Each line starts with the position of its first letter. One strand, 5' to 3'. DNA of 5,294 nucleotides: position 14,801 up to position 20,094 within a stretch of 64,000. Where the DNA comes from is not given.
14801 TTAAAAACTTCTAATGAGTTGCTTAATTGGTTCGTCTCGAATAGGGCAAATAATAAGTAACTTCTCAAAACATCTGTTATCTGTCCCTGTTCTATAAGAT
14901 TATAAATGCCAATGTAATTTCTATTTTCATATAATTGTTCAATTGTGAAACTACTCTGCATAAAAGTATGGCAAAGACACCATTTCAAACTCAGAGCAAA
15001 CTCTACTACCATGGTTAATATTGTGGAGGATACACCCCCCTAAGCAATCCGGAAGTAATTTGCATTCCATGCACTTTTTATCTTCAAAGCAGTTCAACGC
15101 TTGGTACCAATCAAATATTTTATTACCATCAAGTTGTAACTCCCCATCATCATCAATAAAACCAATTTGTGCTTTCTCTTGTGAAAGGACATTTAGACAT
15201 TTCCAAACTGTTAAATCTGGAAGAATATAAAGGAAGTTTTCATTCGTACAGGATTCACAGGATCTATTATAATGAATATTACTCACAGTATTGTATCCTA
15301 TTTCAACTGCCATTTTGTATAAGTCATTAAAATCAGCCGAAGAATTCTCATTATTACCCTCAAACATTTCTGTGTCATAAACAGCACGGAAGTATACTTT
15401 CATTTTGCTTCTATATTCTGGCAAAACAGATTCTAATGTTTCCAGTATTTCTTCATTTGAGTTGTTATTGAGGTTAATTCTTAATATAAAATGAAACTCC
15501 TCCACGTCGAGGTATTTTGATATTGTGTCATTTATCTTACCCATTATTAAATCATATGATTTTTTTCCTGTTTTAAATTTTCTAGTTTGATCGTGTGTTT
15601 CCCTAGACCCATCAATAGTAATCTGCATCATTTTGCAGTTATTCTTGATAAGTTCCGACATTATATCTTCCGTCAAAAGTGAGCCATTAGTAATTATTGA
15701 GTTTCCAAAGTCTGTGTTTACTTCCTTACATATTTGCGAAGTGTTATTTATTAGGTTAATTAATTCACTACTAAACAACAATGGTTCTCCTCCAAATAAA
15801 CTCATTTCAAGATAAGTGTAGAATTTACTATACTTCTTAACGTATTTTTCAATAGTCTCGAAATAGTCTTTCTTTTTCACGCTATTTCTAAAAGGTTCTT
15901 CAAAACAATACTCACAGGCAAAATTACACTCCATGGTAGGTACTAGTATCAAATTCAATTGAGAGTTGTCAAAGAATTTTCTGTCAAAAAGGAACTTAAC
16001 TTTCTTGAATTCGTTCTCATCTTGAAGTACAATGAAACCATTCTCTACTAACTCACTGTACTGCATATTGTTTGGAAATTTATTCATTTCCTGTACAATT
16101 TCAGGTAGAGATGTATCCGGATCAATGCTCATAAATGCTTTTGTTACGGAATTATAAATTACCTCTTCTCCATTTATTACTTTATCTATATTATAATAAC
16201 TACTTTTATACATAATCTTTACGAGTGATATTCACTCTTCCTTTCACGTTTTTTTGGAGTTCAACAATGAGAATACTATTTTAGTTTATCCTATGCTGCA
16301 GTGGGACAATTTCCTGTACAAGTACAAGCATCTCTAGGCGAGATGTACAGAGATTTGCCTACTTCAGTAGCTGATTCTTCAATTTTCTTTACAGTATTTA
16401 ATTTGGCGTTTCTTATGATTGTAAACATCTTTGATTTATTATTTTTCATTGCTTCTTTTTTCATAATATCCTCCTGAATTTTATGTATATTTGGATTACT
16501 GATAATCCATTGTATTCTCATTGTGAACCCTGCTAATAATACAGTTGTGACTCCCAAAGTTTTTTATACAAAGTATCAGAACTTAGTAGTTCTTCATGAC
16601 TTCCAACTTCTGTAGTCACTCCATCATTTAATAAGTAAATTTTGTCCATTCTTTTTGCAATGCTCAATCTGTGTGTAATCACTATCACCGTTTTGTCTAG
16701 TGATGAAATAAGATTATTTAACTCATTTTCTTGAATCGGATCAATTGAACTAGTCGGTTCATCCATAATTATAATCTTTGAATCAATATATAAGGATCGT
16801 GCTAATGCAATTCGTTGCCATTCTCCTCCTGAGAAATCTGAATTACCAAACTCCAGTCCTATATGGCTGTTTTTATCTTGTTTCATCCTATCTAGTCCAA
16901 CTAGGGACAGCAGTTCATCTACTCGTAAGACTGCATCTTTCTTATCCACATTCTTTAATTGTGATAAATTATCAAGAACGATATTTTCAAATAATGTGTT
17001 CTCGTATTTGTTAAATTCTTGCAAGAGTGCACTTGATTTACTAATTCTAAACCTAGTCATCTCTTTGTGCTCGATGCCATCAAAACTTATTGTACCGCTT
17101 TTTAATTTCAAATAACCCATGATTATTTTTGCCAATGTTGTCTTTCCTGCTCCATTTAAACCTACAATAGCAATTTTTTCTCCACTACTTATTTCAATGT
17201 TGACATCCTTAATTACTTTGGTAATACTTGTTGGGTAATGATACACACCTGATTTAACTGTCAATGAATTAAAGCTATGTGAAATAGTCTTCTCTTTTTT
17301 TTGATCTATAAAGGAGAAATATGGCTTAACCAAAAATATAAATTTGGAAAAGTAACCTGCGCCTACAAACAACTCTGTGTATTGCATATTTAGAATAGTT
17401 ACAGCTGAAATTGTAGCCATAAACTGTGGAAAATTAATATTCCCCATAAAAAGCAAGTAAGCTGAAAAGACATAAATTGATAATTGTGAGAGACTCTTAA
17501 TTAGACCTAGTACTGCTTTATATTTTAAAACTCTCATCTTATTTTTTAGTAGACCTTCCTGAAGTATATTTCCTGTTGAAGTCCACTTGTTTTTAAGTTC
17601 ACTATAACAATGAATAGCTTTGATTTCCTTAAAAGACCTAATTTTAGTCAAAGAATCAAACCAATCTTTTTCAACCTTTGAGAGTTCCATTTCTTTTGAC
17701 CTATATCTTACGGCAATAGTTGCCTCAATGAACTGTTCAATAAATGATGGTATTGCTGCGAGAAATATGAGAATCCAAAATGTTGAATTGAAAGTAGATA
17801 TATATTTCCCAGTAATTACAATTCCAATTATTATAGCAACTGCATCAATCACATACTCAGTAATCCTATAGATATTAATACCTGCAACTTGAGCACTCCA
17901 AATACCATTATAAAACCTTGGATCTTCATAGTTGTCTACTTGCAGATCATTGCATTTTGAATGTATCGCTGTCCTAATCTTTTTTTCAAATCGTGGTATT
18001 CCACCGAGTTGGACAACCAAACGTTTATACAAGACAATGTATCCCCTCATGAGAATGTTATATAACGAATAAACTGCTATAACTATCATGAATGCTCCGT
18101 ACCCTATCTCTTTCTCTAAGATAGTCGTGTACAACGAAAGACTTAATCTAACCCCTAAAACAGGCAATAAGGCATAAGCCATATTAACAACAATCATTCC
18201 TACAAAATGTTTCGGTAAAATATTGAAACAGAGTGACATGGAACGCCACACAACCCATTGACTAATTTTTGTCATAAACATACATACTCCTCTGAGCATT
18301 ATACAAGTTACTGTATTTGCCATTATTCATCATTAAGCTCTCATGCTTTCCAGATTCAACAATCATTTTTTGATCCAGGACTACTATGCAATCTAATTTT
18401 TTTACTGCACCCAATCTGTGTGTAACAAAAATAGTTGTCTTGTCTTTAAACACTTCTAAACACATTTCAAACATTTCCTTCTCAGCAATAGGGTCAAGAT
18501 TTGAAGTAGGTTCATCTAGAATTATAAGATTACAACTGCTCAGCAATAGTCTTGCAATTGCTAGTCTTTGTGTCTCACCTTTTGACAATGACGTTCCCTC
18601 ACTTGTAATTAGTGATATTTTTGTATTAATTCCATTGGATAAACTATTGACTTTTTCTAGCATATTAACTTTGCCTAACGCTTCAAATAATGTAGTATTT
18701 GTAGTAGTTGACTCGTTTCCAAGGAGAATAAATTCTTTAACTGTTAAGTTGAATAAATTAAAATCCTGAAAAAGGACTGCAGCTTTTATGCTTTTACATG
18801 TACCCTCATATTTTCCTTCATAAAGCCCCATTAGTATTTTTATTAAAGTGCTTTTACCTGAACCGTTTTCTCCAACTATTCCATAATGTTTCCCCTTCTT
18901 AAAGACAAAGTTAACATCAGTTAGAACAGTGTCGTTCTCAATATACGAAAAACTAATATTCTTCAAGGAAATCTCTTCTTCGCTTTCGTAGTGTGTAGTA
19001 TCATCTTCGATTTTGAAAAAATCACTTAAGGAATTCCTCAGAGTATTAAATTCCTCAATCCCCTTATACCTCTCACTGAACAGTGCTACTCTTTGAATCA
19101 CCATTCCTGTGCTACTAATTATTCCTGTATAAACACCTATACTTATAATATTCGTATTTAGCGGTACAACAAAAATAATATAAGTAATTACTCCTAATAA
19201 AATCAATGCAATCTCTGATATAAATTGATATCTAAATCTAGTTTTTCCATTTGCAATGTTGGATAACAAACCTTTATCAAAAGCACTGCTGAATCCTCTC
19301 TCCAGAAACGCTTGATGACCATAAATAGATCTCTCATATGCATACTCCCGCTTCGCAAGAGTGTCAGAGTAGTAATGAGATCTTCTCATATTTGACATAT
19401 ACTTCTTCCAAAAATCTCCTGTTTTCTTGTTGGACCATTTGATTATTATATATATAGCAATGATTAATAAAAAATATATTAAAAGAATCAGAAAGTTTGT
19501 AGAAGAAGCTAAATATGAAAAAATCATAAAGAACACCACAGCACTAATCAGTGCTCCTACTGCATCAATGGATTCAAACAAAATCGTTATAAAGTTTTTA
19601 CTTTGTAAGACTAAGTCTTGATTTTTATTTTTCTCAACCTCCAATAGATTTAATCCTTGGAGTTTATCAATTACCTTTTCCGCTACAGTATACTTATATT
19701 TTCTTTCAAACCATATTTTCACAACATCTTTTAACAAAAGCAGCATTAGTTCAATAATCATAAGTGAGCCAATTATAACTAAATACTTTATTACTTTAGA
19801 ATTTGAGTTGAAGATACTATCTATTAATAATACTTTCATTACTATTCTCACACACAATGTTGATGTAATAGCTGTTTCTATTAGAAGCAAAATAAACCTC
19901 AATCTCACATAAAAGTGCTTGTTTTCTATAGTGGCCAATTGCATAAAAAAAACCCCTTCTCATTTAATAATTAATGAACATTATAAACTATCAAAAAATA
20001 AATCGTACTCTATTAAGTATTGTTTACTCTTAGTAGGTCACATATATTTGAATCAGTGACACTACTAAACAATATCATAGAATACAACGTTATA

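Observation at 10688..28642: Eight near-identical 91-nt repeats split 18 kb of the tRNA-Leu island into insulated defence/competition cassettes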

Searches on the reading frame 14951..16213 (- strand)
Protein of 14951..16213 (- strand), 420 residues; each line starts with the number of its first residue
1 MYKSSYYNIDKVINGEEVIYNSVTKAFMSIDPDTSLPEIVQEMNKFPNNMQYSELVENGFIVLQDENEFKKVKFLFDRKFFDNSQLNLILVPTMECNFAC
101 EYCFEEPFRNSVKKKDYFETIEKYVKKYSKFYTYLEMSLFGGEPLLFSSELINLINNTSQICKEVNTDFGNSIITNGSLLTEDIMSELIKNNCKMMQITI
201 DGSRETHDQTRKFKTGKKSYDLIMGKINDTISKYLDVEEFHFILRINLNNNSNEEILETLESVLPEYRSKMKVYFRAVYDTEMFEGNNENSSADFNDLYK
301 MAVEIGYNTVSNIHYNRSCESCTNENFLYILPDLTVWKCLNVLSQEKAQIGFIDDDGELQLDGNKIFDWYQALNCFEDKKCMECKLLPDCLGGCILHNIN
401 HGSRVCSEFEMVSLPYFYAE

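Call 11: search_protein_families(library=pfam, proteins=[window:14951-16213:-], max_evalue=0.01)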
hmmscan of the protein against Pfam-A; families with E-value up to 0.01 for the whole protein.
window:14951-16213:- (420 aa): 4 families
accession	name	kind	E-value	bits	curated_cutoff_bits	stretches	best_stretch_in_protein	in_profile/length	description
PF04055.27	Radical_SAM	-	1.5e-13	51.7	29.5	1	91-261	2-164/166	Radical SAM superfamily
PF13353.11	Fer4_12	-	3.6e-09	37.5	22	1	94-212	13-125/137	4Fe-4S single cluster domain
PF19924.4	DUF6387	-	7.4e-05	22.9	28.9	1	185-273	127-173/258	Family of unknown function (DUF6387)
PF00571.33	CBS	-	0.0092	16.7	24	0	24-45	6-29/57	CBS domain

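Call 64: search_protein_families(library=ncbifam, proteins=[window:14951-16213:-], max_evalue=0.01)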
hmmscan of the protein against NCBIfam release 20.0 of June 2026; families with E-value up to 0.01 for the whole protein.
window:14951-16213:- (420 aa): 64 families (the best 25 are shown)
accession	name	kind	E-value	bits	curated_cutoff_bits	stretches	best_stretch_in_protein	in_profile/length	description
NF038107.1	rSAM_NF038107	equivalog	6.4e-51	173.5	600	1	4-401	4-407/444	Cys-every-fifth radical SAM/SPASM peptide maturase CefB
TIGR04463.1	rSAM_vs_C_rich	equivalog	3.7e-49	167.7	525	1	7-402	1-402/438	TIGR04463 family radical SAM/SPASM RiPP maturase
TIGR04334.1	rSAM_Clo7bot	equivalog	2e-39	135.5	600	1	3-404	2-415/440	radical SAM/SPASM domain Clo7bot peptide maturase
TIGR04280.1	geopep_mat_rSAM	hypoth_equivalog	1.5e-35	123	400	1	49-399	47-397/428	geopeptide radical SAM maturase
NF052473.1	rSAM_FlmE_OhkG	exception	2.9e-31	108.7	500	1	3-262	2-278/481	FlmE/OhkG family radical SAM/SPASM peptide maturase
NF047865.1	rSAM_PapB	equivalog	5.4e-27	94.9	340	1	88-400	5-322/330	PapB family radical SAM/SPASM ranthipeptide maturase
TIGR03974.1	rSAM_six_Cys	equivalog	5.1e-23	81.6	425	2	53-233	67-247/451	thioether cross-link-forming SCIFF peptide maturase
NF041298.1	rSAM_mat_DynA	equivalog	5.5e-22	78.2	450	1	89-248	4-164/356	dynobactin maturation radical SAM/SPASM protein DynA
TIGR04064.1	rSAM_nif11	equivalog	1e-21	77.2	518.7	1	84-232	76-226/459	nif11-like peptide radical SAM maturase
TIGR04068.1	rSAM_ocin_clost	equivalog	5.1e-20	71.8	500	1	17-261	11-266/462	Cys-rich peptide radical SAM maturase CcpM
NF040492.1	not_ScfB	exception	4.8e-19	68.6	855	2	53-237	66-249/450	ScfB-related radical SAM/SPASM orphan maturase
TIGR03906.1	quino_hemo_SAM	equivalog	8.1e-19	67.6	453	1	88-234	96-245/467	quinohemoprotein amine dehydrogenase maturation protein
TIGR03978.1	rSAM_paired_1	equivalog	4.3e-17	62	370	1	14-232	11-229/466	His-Xaa-Ser system radical SAM maturase HxsB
NF038283.1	viperin_w_prok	equivalog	1.2e-16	60.7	180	1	93-266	9-181/281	viperin family antiviral radical SAM protein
TIGR03942.1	sulfatase_rSAM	equivalog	2.9e-16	59.5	349.45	1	93-249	8-164/363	anaerobic sulfatase maturase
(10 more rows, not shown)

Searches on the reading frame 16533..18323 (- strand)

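Call 11: search_protein_families(library=pfam, proteins=[window:16533-18323:-], max_evalue=0.01)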
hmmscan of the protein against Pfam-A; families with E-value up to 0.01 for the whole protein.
window:16533-18323:- (596 aa): 8 families
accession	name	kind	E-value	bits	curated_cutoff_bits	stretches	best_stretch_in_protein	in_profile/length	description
PF00005.33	ABC_tran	-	2.4e-27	96.7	25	1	372-525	2-137/137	ABC transporter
PF02463.25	SMC_N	-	0.00011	22.2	40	1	382-564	25-210/220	RecF/RecN/SMC N terminal domain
PF13304.12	AAA_21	-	0.00075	20.1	27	0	385-427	3-62/304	AAA domain, putative AbiEii toxin, Type IV TA system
PF13173.12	AAA_14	-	0.0012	19.3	27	1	384-460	5-78/129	AAA domain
PF13479.12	AAA_24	-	0.0022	18.3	27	1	382-456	3-76/195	AAA domain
PF13476.12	AAA_23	-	0.0026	18.9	27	1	372-489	11-126/201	AAA domain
PF13166.12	AAA_13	-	0.0061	15.7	36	0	386-403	21-38/713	AAA domain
PF00004.35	AAA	-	0.0064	17.4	21.2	0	386-456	3-69/131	ATPase family associated with various cellular activities (AAA)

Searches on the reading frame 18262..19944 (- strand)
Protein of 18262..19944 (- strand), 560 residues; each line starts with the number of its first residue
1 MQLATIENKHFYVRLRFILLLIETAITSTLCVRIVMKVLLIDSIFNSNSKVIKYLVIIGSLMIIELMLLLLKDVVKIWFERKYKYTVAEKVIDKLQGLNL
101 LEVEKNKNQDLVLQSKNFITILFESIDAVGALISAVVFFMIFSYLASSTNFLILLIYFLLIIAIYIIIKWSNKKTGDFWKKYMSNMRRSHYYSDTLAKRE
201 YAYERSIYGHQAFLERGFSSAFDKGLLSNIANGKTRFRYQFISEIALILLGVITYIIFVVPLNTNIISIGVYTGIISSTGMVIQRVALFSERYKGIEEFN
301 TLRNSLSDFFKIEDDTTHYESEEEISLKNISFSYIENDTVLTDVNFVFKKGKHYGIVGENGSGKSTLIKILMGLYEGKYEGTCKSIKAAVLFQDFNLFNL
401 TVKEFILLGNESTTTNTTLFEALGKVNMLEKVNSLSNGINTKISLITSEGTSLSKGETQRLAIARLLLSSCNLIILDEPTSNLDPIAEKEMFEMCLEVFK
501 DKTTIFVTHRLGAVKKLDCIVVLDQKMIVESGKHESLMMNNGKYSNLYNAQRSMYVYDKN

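Call 11: search_protein_families(library=pfam, proteins=[window:18262-19944:-], max_evalue=0.01)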
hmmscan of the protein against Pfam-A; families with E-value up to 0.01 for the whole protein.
window:18262-19944:- (560 aa): 5 families
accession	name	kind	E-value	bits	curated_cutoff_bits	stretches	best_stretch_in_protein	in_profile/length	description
PF00005.33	ABC_tran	-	3.5e-23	83.1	25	1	341-481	1-137/137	ABC transporter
PF13304.12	AAA_21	-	5.1e-08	33.8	27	1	355-371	3-19/304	AAA domain, putative AbiEii toxin, Type IV TA system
PF02463.25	SMC_N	-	0.00031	20.7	40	0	352-521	25-209/220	RecF/RecN/SMC N terminal domain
PF13555.12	AAA_29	-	0.0018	18.4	27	1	348-368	19-39/61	P-loop containing region of AAA domain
PF13476.12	AAA_23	-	0.0065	17.6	27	1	326-411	3-80/201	AAA domain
